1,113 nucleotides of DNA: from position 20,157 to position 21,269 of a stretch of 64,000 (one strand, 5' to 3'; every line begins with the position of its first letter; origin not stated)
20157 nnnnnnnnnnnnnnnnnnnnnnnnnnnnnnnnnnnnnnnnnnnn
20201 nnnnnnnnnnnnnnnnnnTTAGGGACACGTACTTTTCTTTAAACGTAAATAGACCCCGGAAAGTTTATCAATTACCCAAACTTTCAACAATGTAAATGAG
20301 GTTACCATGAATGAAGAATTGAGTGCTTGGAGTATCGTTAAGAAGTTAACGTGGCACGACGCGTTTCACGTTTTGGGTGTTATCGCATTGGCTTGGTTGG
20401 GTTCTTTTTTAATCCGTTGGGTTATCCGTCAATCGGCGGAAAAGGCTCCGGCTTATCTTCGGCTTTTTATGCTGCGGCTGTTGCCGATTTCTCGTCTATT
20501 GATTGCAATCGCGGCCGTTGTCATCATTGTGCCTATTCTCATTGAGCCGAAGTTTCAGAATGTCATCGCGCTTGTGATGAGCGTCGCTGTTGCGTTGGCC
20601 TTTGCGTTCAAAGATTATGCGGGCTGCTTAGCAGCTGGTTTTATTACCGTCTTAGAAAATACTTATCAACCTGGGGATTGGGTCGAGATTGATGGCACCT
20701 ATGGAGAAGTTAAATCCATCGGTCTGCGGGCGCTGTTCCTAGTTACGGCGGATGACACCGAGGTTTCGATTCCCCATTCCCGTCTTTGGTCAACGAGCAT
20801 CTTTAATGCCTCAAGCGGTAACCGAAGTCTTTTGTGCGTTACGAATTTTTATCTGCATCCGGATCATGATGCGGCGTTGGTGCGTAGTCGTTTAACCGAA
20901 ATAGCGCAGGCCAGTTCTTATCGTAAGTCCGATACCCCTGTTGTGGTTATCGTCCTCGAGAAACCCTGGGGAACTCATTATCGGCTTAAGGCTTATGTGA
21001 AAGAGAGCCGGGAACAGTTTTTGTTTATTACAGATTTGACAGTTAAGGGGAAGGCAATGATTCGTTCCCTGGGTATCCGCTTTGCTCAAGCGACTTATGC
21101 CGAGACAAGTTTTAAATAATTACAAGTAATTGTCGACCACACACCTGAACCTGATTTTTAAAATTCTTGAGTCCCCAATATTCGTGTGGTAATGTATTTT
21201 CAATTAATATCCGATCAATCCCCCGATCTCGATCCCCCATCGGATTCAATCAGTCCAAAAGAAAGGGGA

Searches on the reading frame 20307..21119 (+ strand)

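Call 34: search_protein_families(library=pfam, proteins=[window:20307-21119:+], max_evalue=0.00001)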
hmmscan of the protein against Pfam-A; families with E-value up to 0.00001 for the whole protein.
window:20307-21119:+ (270 aa): 1 family
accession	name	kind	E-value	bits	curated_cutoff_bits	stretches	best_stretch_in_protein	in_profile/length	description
PF00924.24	MS_channel_2nd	-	9.1e-14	51.8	20.2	1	108-169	6-67/68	Mechanosensitive ion channel, beta-domain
